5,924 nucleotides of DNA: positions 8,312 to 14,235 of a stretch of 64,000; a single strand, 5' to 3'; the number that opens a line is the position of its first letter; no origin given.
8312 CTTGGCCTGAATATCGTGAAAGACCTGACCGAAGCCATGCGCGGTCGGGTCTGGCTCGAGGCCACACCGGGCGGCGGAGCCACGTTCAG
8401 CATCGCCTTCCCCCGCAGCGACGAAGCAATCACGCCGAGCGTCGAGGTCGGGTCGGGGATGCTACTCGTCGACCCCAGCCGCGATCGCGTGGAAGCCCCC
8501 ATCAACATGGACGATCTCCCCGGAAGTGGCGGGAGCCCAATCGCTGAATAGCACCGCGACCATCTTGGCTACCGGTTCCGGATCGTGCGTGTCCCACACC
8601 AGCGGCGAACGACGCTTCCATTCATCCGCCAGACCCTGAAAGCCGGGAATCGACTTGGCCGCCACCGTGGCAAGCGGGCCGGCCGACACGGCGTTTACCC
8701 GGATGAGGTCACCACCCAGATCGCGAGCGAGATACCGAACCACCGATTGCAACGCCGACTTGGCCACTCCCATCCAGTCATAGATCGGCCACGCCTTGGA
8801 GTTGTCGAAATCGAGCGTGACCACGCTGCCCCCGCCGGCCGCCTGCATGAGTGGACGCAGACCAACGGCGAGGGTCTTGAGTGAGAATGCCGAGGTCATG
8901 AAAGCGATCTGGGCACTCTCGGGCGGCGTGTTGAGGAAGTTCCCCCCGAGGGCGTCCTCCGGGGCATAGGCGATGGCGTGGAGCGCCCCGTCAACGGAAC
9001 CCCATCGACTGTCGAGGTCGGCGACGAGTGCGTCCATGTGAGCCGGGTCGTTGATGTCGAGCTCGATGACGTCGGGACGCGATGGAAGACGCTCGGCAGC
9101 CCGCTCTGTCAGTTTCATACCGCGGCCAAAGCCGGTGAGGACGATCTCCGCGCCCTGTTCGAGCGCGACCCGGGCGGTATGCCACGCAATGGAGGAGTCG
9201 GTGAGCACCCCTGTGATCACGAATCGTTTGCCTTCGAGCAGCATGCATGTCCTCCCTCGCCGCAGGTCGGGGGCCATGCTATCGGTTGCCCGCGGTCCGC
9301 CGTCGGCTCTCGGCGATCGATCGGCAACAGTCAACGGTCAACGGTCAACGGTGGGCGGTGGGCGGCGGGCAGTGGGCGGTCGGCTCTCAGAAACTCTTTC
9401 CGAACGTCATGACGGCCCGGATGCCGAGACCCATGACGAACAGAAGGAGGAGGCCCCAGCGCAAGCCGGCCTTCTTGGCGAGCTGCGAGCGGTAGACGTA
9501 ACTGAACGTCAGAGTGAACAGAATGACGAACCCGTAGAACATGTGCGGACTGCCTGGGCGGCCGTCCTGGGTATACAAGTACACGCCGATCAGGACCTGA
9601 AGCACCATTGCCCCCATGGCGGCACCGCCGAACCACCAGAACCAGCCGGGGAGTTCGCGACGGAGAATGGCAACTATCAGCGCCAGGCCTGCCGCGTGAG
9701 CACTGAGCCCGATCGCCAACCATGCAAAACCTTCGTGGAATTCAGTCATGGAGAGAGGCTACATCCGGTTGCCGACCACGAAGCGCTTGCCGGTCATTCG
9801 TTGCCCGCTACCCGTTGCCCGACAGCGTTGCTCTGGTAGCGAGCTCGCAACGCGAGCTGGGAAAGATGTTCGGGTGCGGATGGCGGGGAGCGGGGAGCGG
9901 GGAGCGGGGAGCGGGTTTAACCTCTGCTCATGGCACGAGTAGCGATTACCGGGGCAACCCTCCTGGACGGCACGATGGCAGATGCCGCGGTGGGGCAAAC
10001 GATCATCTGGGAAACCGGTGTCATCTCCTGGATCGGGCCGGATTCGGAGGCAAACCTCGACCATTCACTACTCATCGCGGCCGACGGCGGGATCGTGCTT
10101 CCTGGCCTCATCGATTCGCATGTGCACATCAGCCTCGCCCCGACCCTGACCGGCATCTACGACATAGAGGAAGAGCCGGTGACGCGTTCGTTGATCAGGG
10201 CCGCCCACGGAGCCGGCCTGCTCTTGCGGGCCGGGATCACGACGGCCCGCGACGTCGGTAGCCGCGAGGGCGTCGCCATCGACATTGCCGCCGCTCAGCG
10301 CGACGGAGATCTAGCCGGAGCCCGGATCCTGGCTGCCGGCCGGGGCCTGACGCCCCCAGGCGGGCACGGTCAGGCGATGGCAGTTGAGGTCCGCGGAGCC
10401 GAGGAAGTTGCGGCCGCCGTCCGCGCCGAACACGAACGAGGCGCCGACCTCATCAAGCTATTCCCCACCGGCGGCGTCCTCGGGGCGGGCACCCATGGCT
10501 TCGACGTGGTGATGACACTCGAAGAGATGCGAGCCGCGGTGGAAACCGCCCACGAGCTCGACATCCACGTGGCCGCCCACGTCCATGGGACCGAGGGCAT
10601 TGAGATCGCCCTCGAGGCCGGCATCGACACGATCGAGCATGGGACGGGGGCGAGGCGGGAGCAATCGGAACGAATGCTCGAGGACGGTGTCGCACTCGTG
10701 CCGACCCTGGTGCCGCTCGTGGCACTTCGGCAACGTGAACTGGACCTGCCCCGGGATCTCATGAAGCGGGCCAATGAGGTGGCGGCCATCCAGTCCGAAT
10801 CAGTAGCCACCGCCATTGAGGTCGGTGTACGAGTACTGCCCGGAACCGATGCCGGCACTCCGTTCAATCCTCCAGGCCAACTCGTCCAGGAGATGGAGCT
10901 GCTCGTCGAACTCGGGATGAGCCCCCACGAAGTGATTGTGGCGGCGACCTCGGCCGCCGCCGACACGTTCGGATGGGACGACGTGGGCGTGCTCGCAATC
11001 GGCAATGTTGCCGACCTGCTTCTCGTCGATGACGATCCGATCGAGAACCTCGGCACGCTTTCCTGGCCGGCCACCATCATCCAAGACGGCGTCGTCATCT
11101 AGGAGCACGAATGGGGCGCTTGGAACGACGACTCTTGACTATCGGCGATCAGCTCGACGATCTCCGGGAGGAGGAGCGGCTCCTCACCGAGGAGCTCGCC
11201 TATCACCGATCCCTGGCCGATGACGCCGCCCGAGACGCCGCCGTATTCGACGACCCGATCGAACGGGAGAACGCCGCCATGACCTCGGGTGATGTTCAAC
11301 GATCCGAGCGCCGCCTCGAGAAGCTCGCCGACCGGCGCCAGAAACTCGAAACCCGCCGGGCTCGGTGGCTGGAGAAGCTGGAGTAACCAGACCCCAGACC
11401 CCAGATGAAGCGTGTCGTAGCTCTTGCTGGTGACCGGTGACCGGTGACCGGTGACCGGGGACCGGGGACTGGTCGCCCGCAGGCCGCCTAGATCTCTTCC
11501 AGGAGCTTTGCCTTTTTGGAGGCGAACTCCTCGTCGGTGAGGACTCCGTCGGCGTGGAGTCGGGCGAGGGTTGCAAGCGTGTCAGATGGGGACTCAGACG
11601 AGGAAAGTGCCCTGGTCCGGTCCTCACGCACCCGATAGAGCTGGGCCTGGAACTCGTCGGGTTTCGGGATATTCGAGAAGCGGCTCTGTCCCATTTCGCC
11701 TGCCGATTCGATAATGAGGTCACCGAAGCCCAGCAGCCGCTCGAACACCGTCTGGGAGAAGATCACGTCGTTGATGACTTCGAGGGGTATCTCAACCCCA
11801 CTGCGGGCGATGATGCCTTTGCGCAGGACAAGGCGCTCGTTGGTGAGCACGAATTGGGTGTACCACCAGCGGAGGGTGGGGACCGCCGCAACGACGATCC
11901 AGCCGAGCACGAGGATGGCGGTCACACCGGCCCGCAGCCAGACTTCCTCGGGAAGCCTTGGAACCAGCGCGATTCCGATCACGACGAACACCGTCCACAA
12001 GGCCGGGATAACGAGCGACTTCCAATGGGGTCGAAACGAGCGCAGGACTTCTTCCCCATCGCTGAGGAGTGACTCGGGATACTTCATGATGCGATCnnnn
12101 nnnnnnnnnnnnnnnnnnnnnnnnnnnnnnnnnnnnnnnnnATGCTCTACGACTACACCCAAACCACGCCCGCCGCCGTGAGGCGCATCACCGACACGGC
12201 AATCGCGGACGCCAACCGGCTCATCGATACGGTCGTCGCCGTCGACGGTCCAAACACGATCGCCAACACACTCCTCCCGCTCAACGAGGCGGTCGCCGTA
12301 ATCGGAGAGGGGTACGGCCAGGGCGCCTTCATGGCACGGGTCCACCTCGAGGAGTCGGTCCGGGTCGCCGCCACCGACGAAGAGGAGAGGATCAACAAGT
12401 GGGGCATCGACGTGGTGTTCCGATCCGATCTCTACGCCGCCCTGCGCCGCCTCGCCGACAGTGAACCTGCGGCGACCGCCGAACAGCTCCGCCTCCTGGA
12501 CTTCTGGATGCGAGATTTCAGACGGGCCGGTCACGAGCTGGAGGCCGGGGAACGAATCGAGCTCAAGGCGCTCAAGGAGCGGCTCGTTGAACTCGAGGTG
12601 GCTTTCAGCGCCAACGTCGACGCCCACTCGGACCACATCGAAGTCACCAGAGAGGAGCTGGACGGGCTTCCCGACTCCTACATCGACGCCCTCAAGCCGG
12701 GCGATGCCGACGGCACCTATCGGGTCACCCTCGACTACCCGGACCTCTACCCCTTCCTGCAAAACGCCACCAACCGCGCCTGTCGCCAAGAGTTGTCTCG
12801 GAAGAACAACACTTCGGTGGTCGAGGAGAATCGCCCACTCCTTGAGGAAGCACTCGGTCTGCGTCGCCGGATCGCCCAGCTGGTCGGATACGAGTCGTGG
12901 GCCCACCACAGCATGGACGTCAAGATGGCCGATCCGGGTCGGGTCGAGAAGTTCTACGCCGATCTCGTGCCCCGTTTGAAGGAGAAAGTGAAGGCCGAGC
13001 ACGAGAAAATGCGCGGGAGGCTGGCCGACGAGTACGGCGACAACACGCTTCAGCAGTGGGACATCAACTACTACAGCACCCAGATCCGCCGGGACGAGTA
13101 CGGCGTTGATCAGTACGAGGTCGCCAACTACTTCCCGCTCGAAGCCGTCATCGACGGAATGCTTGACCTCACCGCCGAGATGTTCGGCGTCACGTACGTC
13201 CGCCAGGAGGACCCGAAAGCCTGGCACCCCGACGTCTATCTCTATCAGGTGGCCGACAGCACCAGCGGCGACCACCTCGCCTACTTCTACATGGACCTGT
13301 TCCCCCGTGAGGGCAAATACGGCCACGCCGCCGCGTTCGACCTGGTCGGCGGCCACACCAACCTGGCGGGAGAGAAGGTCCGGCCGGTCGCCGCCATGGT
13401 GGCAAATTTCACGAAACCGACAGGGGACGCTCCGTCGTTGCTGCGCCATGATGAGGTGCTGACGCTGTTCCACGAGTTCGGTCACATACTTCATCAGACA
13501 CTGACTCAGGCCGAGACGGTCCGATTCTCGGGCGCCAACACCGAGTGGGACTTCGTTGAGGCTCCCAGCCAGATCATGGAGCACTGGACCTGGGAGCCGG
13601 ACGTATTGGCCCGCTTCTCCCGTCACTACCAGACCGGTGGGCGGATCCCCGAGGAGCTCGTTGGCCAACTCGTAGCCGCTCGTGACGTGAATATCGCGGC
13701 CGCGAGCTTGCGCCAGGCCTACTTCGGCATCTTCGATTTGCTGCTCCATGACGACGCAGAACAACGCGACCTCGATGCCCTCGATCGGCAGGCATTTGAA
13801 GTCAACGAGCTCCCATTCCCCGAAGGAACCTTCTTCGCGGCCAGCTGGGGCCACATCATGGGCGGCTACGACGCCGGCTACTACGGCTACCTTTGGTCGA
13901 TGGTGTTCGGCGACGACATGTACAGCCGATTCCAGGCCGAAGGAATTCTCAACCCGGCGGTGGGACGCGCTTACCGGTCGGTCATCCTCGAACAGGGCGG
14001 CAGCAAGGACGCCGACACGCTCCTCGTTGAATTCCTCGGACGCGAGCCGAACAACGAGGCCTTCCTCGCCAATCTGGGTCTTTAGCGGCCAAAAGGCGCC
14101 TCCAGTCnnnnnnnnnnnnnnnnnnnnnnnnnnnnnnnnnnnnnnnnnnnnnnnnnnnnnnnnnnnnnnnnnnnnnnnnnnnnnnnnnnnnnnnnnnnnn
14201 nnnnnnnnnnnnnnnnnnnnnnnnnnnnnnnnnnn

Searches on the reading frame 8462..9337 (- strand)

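Call 47: search_protein_families(library=pfam, proteins=[window:8462-9337:-], max_evalue=0.001)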
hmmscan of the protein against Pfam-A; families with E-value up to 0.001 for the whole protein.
window:8462-9337:- (291 aa): 2 families
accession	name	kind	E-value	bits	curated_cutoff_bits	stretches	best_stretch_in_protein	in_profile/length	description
PF13561.12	adh_short_C2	-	2e-66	224.4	27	1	43-283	1-236/236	Enoyl-(Acyl carrier protein) reductase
PF00106.31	adh_short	-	2.8e-12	47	26.6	1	40-230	4-190/195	short chain dehydrogenase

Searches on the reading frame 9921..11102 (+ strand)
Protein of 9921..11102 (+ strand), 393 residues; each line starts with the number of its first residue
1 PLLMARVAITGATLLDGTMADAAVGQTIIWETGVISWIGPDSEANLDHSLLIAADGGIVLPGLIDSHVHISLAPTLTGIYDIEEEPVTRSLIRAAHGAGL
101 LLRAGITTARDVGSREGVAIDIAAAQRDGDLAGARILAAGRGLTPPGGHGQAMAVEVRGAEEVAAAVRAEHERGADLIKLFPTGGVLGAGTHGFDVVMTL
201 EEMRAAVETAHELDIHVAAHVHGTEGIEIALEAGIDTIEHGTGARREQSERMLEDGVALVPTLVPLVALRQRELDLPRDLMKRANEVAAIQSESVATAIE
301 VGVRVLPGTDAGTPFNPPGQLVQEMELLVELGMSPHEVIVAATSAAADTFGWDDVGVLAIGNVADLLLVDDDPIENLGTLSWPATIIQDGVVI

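Call 47: search_protein_families(library=pfam, proteins=[window:9921-11102:+], max_evalue=0.001)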
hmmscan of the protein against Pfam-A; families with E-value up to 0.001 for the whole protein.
window:9921-11102:+ (393 aa): 2 families
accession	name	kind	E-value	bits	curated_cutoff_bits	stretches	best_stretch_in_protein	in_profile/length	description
PF01979.26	Amidohydro_1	-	2.3e-43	149.2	25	1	58-377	1-326/345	Amidohydrolase family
PF07969.17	Amidohydro_3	-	7.9e-14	52.4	29.7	1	152-374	200-449/472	Amidohydrolase family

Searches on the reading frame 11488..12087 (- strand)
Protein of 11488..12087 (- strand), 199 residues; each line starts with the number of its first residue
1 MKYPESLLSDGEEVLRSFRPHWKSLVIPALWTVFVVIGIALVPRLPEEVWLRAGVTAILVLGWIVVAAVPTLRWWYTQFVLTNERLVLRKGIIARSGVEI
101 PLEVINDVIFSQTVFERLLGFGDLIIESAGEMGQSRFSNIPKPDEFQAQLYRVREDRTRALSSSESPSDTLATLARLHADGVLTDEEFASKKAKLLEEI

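Call 47: search_protein_families(library=pfam, proteins=[window:11488-12087:-], max_evalue=0.001)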
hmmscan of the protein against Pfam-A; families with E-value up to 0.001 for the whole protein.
window:11488-12087:- (199 aa): 2 families
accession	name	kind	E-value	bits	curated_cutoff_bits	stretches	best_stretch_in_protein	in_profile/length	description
PF03703.20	bPH_2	-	4.8e-18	65.6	22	1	74-150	1-78/78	Bacterial PH domain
PF09851.14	SHOCT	-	2.2e-09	37.2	27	1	169-196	1-28/28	Short C-terminal domain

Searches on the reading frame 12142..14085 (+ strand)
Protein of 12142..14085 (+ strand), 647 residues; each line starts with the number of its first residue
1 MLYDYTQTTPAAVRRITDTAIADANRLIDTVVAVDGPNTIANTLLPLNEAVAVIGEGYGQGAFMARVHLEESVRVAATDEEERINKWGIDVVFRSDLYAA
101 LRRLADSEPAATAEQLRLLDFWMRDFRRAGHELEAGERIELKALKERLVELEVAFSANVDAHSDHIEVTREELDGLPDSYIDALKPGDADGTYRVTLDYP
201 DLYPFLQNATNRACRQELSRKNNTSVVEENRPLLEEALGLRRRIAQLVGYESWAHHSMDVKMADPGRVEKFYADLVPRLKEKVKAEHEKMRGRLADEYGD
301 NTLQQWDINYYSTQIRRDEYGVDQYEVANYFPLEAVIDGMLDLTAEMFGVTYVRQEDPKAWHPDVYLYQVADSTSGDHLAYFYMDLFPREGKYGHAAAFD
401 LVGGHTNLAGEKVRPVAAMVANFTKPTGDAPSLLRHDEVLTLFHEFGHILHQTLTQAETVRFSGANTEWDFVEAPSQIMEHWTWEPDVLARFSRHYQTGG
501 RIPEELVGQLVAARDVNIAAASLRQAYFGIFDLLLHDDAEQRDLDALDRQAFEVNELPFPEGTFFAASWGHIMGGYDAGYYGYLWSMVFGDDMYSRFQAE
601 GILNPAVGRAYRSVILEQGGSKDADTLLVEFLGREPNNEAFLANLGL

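Call 47: search_protein_families(library=pfam, proteins=[window:12142-14085:+], max_evalue=0.001)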
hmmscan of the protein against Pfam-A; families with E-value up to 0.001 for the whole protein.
window:12142-14085:+ (647 aa): 1 family
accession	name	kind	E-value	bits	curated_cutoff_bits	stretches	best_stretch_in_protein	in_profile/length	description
PF01432.26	Peptidase_M3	-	2.3e-128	429.8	27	1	206-646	2-456/457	Peptidase family M3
